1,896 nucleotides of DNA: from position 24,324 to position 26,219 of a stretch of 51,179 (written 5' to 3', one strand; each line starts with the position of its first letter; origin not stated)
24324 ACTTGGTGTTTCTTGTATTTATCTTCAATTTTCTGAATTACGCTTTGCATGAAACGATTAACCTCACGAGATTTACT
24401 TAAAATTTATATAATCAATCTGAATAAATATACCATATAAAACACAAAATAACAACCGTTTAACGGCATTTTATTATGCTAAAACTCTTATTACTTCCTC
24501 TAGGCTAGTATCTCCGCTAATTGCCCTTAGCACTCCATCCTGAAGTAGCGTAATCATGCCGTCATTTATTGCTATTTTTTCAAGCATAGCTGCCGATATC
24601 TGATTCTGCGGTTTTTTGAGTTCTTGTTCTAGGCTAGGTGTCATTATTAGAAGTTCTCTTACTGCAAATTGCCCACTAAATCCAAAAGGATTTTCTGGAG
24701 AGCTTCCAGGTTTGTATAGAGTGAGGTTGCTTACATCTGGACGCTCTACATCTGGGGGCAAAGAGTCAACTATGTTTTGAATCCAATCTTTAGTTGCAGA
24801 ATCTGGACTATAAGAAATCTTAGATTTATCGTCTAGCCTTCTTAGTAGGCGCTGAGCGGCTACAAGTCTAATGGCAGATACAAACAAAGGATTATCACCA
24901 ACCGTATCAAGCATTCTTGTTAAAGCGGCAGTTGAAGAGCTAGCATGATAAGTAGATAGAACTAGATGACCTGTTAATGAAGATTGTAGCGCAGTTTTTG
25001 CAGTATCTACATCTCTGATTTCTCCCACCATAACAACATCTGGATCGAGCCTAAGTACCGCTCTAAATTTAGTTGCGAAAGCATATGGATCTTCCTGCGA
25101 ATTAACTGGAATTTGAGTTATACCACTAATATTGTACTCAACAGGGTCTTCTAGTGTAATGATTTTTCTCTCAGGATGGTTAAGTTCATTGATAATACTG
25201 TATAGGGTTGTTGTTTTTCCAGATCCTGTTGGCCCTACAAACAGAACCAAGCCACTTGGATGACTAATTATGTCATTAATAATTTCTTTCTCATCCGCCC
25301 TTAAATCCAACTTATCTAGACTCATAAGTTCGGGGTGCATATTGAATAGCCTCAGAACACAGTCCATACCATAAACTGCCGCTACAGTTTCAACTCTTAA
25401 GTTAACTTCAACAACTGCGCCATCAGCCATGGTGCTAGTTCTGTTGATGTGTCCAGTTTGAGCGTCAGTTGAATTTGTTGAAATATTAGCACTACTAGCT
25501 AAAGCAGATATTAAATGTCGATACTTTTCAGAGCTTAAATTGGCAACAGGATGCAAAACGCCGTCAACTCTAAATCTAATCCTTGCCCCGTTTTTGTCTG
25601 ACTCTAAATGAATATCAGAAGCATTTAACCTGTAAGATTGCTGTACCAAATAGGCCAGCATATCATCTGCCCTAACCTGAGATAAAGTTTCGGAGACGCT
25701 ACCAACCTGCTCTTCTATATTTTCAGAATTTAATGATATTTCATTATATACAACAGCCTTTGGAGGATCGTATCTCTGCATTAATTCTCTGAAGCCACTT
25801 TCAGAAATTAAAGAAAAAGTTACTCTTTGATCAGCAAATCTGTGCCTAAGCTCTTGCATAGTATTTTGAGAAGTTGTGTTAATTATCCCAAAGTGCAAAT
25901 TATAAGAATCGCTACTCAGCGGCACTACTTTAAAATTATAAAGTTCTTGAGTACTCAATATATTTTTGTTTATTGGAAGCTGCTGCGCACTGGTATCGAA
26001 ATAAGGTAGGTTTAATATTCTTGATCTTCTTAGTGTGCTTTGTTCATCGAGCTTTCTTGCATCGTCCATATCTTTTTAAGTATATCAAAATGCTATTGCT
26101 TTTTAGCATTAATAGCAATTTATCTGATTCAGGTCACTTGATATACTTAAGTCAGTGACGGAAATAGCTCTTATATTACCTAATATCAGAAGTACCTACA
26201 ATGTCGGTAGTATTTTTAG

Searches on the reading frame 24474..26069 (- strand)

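Call 96: search_protein_families(library=pfam, proteins=[window:24474-26069:-], max_evalue=0.00001)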
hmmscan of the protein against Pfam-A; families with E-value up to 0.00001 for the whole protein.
window:24474-26069:- (531 aa): 1 family
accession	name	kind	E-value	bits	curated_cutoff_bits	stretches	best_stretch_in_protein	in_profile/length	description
PF00437.27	T2SSE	-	7.2e-79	265.5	24.9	1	138-528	12-370/370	Type II/IV secretion system protein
